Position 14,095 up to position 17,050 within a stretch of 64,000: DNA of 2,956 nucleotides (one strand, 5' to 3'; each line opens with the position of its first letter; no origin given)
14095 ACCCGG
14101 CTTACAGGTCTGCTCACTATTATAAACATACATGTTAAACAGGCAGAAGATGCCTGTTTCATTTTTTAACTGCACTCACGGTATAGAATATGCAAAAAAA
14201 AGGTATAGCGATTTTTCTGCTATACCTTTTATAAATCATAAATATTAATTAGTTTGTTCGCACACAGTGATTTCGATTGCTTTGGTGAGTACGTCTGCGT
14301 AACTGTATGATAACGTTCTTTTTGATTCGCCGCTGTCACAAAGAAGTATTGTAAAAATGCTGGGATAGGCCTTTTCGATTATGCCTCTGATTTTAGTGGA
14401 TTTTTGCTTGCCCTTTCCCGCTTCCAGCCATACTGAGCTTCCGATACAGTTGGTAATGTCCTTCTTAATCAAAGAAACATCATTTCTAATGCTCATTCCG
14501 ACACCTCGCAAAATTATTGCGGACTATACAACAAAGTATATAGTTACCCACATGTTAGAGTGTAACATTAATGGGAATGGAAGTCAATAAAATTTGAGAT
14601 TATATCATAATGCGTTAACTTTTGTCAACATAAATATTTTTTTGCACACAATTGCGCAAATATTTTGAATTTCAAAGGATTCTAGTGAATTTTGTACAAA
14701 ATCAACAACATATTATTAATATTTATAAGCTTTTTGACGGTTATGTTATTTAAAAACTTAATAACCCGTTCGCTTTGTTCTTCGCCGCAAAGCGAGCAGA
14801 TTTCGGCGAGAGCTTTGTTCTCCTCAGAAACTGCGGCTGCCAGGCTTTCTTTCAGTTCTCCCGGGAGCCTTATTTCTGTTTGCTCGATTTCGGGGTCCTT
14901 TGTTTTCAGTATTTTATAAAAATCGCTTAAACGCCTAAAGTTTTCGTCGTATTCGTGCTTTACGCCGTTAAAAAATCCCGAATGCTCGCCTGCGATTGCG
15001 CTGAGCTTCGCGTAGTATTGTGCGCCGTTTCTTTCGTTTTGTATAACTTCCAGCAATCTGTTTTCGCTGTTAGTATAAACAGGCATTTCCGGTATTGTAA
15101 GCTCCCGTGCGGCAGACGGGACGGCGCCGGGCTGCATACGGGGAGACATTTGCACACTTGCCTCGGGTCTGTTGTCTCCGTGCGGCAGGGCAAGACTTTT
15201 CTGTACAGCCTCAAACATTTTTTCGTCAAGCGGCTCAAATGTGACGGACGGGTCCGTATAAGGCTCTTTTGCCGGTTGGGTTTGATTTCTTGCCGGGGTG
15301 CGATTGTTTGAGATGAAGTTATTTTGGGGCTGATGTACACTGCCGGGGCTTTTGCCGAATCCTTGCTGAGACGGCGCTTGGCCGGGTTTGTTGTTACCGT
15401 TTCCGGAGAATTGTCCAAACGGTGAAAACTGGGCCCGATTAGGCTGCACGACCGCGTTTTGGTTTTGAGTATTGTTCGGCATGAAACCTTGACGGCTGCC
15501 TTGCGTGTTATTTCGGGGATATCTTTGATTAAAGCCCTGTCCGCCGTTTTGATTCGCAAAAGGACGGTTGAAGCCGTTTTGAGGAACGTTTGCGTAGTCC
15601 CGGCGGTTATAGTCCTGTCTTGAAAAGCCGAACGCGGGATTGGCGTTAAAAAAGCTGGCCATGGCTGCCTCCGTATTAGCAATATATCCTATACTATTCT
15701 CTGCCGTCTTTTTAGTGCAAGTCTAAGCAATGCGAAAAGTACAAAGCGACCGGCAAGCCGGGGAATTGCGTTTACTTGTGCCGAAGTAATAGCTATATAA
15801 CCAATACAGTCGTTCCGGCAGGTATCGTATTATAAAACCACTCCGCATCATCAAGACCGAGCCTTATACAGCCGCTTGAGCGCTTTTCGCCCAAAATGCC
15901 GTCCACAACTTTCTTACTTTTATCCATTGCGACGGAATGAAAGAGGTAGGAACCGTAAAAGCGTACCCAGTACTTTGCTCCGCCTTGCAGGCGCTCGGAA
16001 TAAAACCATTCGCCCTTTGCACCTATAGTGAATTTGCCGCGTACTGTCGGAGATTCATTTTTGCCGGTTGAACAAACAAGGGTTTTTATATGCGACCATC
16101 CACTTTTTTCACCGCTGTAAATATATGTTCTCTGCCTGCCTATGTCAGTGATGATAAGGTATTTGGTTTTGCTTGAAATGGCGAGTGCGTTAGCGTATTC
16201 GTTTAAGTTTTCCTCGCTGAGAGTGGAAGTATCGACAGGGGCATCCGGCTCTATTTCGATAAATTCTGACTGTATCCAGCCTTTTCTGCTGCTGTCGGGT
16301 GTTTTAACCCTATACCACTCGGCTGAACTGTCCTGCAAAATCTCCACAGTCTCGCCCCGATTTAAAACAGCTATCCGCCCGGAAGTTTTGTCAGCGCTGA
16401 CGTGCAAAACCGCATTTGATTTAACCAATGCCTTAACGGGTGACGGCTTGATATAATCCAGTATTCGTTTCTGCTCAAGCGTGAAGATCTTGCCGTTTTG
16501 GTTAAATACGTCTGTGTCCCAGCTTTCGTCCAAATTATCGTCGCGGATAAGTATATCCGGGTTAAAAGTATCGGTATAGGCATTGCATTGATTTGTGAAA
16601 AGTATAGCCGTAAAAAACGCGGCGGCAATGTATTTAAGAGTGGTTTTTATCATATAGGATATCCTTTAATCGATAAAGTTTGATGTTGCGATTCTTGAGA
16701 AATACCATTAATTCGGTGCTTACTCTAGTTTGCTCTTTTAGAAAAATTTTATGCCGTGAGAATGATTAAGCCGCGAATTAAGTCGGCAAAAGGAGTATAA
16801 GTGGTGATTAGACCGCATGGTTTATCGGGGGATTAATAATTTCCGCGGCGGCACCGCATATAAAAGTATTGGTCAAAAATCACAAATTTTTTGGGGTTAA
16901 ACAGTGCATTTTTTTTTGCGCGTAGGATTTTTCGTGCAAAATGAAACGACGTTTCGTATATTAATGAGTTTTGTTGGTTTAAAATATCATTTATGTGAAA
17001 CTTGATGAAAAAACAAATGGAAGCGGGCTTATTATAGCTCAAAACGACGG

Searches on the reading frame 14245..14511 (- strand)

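Call 38: search_protein_families(library=pfam, proteins=[window:14245-14511:-], max_evalue=0.01)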
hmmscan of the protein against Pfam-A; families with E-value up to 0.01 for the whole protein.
window:14245-14511:- (88 aa): 1 family
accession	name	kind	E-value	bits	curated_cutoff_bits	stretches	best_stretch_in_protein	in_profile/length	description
PF06257.17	VEG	-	6.6e-22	77.8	25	1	11-82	2-73/73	Biofilm formation stimulator VEG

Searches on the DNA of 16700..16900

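Call 84: search_with_rna_model(model_id=R1, source=window, start=16700, end=16900, filters=off, max_evalue=10, show_alignments=1)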
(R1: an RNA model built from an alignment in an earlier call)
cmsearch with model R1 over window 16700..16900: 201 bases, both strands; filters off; matches with E-value up to 10: 9.
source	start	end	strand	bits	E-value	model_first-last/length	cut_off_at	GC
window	16749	16836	-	14.7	0.00049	1-108/108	no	0.43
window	16809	16824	+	0.3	0.9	14-29/108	no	0.44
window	16874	16893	-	-0.8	1.6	12-31/108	no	0.2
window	16736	16751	+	-2.7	4.2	81-96/108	no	0.06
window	16704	16729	-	-2.8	4.5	75-100/108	no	0.38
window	16862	16891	+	-3.4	6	73-102/108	no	0.2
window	16861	16870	-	-3.6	6.8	87-96/108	no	0.1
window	16708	16715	+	-3.8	7.4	1-108/108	no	0.25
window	16761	16769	+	-4.1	8.7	88-96/108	no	0.11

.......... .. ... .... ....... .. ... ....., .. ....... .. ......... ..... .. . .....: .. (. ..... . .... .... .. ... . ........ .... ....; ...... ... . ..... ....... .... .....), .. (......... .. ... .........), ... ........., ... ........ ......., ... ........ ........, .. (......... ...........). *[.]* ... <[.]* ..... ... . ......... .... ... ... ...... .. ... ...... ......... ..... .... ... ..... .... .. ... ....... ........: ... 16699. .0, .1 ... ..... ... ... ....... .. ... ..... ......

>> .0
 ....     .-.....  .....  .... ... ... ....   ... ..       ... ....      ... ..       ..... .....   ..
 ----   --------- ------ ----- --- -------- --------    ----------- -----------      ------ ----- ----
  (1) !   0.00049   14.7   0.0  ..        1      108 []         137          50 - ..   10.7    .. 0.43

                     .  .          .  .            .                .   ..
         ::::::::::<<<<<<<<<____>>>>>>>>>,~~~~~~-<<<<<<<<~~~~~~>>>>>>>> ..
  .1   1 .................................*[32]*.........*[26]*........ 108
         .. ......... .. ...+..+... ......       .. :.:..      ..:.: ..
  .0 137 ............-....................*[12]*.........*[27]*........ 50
